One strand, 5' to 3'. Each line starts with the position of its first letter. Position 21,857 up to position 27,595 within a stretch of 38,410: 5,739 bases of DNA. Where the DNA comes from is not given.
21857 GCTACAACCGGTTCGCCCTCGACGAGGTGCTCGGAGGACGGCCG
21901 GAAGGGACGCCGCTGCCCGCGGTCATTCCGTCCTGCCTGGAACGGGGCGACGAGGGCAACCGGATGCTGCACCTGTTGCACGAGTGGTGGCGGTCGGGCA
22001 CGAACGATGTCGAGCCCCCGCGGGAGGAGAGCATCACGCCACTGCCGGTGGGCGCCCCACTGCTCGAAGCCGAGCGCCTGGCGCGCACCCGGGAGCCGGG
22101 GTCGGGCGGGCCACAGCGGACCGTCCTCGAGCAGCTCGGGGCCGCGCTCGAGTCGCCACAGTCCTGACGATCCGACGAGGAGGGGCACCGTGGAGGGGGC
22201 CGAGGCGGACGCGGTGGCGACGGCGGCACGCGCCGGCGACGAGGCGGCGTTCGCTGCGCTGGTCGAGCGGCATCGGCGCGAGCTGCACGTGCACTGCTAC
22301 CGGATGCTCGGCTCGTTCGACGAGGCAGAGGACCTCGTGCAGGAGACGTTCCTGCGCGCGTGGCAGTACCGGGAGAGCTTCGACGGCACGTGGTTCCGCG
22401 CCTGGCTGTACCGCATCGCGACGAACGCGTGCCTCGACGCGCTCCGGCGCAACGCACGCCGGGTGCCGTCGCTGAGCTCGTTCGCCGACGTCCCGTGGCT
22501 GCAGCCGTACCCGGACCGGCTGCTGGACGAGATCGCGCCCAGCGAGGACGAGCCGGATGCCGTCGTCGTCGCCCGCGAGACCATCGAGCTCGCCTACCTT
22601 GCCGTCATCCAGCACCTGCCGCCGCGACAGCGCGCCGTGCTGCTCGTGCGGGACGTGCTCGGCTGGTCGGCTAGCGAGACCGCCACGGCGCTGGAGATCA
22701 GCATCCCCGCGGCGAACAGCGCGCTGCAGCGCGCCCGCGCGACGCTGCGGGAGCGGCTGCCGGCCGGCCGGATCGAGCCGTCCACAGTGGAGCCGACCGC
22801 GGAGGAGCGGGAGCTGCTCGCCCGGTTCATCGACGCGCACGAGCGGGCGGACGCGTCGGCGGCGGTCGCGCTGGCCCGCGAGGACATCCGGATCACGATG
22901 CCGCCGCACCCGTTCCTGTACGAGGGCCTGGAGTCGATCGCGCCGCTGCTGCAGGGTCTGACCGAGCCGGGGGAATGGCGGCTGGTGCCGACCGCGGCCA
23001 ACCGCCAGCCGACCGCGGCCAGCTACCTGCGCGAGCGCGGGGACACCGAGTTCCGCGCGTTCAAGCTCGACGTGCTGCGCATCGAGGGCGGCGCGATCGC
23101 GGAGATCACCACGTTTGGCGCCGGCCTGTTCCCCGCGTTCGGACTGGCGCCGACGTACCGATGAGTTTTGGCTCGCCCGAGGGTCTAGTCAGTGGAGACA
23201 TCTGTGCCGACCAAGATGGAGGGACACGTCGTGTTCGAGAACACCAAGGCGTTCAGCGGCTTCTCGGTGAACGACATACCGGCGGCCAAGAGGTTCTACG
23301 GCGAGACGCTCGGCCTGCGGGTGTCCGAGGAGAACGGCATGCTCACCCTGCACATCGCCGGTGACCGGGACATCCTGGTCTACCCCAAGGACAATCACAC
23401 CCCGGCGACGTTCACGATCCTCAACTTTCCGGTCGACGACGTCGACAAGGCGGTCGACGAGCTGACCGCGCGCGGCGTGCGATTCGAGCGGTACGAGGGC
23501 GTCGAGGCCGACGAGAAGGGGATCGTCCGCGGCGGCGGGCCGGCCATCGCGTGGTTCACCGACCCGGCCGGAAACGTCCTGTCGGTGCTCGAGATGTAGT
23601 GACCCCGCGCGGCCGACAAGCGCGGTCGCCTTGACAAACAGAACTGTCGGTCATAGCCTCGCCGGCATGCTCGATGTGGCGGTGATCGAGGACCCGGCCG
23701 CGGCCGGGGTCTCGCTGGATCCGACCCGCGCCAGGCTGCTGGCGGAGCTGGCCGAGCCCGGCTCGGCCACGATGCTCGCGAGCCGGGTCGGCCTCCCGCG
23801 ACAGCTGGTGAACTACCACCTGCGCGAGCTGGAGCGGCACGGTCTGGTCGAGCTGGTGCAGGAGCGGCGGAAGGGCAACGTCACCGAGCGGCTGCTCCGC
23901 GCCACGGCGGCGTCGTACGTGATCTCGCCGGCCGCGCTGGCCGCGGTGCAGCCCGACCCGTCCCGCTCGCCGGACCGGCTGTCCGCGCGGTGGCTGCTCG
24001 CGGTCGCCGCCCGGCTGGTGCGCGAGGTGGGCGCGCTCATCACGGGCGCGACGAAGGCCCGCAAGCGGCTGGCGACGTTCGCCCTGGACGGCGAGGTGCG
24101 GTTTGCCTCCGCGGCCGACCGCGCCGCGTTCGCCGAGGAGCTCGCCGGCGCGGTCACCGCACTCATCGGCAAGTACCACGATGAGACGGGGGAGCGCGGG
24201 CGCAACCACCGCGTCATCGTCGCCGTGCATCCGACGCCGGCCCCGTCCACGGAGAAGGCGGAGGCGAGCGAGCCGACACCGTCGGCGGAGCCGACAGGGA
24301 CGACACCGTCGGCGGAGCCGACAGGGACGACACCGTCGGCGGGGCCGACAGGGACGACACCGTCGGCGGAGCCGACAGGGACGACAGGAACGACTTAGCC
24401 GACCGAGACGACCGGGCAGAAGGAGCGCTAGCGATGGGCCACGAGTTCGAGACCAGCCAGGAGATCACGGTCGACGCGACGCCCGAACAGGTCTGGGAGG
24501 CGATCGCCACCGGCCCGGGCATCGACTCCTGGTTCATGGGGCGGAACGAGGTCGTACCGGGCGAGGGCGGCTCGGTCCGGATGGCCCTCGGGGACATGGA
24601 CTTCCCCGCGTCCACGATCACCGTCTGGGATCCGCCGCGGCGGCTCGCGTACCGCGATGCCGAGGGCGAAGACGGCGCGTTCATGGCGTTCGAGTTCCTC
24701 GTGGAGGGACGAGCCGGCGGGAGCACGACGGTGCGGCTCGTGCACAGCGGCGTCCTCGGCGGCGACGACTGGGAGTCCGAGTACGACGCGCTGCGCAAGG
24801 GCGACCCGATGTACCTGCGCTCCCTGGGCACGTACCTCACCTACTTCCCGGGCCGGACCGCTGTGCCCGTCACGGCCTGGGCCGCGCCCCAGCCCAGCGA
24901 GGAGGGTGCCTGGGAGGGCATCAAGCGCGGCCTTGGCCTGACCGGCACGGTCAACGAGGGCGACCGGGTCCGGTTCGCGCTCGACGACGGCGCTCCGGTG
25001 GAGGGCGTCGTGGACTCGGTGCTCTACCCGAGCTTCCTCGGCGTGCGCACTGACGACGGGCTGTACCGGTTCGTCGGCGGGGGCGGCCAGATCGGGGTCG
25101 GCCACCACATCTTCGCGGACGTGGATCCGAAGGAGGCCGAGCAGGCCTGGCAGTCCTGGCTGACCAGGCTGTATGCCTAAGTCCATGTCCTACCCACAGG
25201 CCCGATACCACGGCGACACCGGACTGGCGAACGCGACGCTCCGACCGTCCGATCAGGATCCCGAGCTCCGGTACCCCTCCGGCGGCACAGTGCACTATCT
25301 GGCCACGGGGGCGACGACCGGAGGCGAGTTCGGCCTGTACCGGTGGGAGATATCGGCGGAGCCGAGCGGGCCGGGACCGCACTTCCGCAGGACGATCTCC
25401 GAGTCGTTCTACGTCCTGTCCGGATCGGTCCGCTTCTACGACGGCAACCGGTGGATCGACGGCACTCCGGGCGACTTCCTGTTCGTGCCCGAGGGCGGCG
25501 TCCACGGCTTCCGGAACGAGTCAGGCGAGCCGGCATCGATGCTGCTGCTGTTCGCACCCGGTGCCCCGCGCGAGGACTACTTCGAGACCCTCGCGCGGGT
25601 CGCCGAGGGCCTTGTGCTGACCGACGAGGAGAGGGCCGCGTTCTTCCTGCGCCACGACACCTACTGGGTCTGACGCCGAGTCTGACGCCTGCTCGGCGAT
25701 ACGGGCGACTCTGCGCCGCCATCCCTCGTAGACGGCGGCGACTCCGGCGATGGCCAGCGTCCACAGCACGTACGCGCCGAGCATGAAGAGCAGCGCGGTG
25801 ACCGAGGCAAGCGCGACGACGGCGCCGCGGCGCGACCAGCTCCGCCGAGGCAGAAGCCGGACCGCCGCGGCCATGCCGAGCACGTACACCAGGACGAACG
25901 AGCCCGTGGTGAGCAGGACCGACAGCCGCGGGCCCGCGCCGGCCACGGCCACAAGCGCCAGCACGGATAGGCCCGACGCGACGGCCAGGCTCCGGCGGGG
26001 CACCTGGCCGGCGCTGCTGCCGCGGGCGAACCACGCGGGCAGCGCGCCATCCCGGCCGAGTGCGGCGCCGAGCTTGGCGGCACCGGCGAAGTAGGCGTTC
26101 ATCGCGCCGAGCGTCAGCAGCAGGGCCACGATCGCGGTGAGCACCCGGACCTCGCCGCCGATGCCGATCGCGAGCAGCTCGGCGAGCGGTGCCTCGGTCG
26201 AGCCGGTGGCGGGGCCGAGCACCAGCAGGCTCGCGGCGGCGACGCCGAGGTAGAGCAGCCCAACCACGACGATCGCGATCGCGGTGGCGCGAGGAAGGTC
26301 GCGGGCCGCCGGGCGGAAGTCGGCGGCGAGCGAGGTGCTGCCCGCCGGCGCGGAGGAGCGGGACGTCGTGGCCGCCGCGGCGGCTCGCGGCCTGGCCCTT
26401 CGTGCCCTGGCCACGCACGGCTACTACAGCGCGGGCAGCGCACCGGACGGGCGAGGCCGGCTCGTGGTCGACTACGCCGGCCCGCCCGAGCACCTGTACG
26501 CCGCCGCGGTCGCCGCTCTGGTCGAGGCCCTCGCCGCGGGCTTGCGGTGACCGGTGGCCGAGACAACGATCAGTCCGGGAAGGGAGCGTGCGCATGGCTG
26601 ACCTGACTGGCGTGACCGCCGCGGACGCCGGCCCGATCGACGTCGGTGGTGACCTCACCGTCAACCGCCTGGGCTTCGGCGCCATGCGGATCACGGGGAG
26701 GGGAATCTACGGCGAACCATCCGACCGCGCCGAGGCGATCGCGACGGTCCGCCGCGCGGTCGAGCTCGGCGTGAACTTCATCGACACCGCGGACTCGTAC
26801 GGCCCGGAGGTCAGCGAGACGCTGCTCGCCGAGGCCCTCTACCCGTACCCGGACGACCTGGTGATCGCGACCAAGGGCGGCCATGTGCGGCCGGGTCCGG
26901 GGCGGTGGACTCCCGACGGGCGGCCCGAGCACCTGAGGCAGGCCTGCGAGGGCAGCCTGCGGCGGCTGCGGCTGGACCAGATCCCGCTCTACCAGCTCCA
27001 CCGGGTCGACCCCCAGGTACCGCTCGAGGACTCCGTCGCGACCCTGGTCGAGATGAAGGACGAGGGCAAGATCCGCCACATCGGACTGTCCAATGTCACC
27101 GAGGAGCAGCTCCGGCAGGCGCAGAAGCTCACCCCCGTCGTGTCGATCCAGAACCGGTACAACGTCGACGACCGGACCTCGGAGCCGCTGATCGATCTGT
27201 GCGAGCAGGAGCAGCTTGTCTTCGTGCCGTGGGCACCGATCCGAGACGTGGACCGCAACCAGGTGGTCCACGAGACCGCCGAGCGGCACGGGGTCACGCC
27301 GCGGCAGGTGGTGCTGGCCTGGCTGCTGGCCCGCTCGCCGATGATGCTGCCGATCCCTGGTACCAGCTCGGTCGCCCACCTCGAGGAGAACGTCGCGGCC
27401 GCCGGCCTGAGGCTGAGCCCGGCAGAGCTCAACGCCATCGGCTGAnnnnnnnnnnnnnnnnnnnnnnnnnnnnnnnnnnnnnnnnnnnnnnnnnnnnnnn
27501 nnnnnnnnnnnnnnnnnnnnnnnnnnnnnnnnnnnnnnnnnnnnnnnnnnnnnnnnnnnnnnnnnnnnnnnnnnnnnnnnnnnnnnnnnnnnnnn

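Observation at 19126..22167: Effector-less NB-ARC/TPR STAND NTPase with a ~75-aa insertion between Walker A and Walker B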

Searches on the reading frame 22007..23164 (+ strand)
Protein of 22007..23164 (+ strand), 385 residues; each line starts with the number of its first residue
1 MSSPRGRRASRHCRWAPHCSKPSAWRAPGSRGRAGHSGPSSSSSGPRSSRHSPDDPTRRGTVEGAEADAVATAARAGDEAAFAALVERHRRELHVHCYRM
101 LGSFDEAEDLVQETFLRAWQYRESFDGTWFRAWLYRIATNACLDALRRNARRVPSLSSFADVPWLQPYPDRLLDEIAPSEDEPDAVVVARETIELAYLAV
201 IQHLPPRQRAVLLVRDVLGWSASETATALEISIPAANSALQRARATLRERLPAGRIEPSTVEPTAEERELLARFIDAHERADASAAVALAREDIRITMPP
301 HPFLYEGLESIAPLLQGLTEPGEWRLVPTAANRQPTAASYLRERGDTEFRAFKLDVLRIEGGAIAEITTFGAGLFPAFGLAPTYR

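Call 6: search_protein_families(library=pfam, proteins=[window:22007-23164:+], max_evalue=0.01)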
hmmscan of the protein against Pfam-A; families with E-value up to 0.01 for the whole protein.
window:22007-23164:+ (385 aa): 5 families
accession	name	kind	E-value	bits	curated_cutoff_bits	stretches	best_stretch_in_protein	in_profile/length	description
PF04542.20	Sigma70_r2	-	1e-21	76.9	24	1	85-152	1-71/71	Sigma-70 region 2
PF08281.18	Sigma70_r4_2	-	7.7e-14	51.5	25.7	1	196-247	3-54/54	Sigma-70, region 4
PF12680.13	SnoaL_2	-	8.6e-06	26.7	27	1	272-367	2-102/102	SnoaL-like domain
PF04545.22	Sigma70_r4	-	1.2e-05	25.1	24.1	1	201-249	2-50/50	Sigma-70, region 4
PF07638.17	Sigma70_ECF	-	0.00067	20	21.1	1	77-250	14-182/185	ECF sigma factor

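Call 7: search_protein_families(library=padloc, proteins=[window:22007-23164:+], max_evalue=0.01)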
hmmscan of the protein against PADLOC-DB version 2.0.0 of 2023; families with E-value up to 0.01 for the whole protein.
window:22007-23164:+ (385 aa): 0 families

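Call 8: search_protein_families(library=ncbifam, proteins=[window:22007-23164:+], max_evalue=0.01)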
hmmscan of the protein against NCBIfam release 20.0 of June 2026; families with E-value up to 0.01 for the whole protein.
window:22007-23164:+ (385 aa): 91 families (the best 25 are shown)
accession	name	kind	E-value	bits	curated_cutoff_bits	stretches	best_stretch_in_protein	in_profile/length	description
NF006089.0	PRK08241.1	subfamily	2.2e-111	372.3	240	1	67-383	9-339/343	RNA polymerase subunit sigma-70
TIGR02960.1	SigX5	hypoth_equivalog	3.5e-111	371.5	264.75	1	77-380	2-322/322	RNA polymerase sigma-70 factor, TIGR02960 family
NF007214.0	PRK09636.1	subfamily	1.9e-31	109.3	271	1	82-296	6-202/293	RNA polymerase sigma factor SigJ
TIGR02957.1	SigX4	subfamily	4.5e-30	104.8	323.25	1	87-294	4-193/281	RNA polymerase sigma-70 factor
NF004113.0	PRK05602.1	equivalog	6.6e-30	104.3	208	1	67-253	32-203/211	RNA polymerase sigma factor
NF007223.0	PRK09641.1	equivalog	3.6e-29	102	209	1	72-251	10-184/187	RNA polymerase sigma factor SigW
NF007225.0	PRK09643.1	equivalog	5.2e-28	98.1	190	1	72-267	19-198/204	RNA polymerase sigma factor SigM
NF008888.0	PRK11922.1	equivalog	1e-27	97.3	204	1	65-252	15-197/231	RNA polymerase sigma factor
NF009166.1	PRK12513.1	equivalog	1.4e-27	96.6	206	1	69-253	11-188/193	RNA polymerase sigma factor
TIGR02948.1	SigW_bacill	equivalog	5.3e-25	88.6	243.1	1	73-251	11-184/187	RNA polymerase sigma factor SigW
TIGR02937.1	sigma70-ECF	superfamily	5.5e-25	87.9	42.9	1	81-251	2-165/165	sigma-70 family RNA polymerase sigma factor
NF058625.1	sigma_PG0214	equivalog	2.8e-23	82.5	130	1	79-251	3-161/170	GFO_1088 family ECF-type sigma factor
TIGR02985.1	Sig70_bacteroi1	subfamily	1.1e-22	81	126.4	1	81-251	2-162/162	RNA polymerase sigma-70 factor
NF009190.0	PRK12538.1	equivalog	1.8e-21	76.9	303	1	74-252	57-220/233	RNA polymerase sigma factor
NF007229.0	PRK09647.1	equivalog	1.8e-21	76.5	265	1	63-253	26-204/220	RNA polymerase sigma factor SigE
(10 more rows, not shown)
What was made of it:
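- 22190..23164 (+): ECF sigma factor with a C-terminal SnoaL_2 domain. A neighbour only; not a conserved partner. TIGR02960 / PRK08241 at about 372 bits (call 8).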

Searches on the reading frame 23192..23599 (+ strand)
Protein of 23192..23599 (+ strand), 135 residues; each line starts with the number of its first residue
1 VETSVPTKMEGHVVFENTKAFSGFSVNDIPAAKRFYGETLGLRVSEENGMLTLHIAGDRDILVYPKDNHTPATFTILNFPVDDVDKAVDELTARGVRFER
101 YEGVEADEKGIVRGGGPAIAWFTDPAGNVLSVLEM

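Call 6: search_protein_families(library=pfam, proteins=[window:23192-23599:+], max_evalue=0.01)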
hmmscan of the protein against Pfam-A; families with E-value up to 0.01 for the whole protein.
window:23192-23599:+ (135 aa): 4 families
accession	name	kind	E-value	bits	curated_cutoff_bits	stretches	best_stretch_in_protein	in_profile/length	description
PF00903.31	Glyoxalase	-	4.5e-12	46.8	20.6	1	24-130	7-119/121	Glyoxalase/Bleomycin resistance protein/Dioxygenase superfamily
PF22677.2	Ble-like_N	-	7.1e-07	29.3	24.5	1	26-46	9-29/41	Bleomycin resistance protein-like N-terminal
PF18029.7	Glyoxalase_6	-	0.00012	23.1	23.6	1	26-132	6-105/106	Glyoxalase-like domain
PF13669.12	Glyoxalase_4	-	0.00016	22.4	27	0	23-100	4-95/109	Glyoxalase/Bleomycin resistance protein/Dioxygenase superfamily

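Call 7: search_protein_families(library=padloc, proteins=[window:23192-23599:+], max_evalue=0.01)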
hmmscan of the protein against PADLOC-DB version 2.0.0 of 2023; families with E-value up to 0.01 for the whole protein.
window:23192-23599:+ (135 aa): 0 families

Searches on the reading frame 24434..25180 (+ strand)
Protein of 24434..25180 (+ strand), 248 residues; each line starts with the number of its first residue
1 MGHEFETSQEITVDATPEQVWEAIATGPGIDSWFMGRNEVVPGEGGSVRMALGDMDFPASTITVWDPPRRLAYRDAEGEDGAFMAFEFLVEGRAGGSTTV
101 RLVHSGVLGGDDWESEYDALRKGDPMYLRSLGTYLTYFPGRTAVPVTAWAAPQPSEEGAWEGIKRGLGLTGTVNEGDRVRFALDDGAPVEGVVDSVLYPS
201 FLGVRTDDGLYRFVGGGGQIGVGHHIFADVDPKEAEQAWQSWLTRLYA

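Call 6: search_protein_families(library=pfam, proteins=[window:24434-25180:+], max_evalue=0.01)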
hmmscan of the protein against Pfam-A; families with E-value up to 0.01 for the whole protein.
window:24434-25180:+ (248 aa): 2 families
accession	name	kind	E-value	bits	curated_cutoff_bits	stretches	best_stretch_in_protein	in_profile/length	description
PF08327.17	AHSA1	-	5.9e-10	39.9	22.1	1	14-135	1-124/125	Activator of Hsp90 ATPase homolog 1-like protein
PF10604.15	Polyketide_cyc2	-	1.4e-08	35.6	27.4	1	6-104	3-104/142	Polyketide cyclase / dehydrase and lipid transport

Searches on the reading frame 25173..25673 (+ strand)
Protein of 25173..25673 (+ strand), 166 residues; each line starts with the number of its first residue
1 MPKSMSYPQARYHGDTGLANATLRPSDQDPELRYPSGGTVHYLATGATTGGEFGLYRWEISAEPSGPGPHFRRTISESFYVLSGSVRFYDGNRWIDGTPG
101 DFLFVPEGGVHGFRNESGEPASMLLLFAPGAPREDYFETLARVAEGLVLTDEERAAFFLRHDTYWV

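Call 6: search_protein_families(library=pfam, proteins=[window:25173-25673:+], max_evalue=0.01)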
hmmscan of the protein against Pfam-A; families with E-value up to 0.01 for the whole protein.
window:25173-25673:+ (166 aa): 4 families
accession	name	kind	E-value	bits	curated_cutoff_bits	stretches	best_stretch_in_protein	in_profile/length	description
PF07883.17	Cupin_2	-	7.4e-13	48.5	27.2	1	67-126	11-69/70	Cupin domain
PF02311.25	AraC_binding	-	1.8e-05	24.9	21.1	1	80-137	28-85/135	AraC-like ligand binding domain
PF00190.28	Cupin_1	-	0.00041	20.4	22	1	68-139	47-126/151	Cupin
PF05899.18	Cupin_3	-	0.0007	19.7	23.5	1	70-108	21-59/74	EutQ-like cupin domain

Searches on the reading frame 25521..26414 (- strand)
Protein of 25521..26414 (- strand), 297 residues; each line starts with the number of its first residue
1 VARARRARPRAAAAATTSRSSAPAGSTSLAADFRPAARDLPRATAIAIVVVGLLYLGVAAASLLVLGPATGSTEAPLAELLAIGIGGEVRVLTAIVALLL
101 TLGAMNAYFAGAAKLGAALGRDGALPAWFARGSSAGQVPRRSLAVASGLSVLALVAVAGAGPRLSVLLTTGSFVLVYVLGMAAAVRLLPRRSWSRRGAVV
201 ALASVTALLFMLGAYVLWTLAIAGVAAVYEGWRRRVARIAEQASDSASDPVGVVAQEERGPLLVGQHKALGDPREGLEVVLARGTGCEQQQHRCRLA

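Call 45: search_protein_families(library=pfam, proteins=[window:25521-26414:-], max_evalue=0.001)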
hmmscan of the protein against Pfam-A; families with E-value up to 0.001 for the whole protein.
window:25521-26414:- (297 aa): 2 families
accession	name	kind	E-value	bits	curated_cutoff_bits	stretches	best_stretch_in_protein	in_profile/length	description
PF13520.12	AA_permease_2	-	4.5e-13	49.3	27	1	36-212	216-401/427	Amino acid permease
PF00324.27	AA_permease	-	1.6e-11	44.1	24.6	1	28-223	213-415/470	Amino acid permease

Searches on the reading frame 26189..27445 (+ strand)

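Call 45: search_protein_families(library=pfam, proteins=[window:26189-27445:+], max_evalue=0.001)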
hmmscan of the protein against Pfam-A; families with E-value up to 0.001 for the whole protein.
window:26189-27445:+ (418 aa): 1 family
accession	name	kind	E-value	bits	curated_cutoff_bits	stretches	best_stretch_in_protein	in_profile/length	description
PF00248.27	Aldo_ket_red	-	2.8e-66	224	24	1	160-417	1-286/291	Aldo/keto reductase family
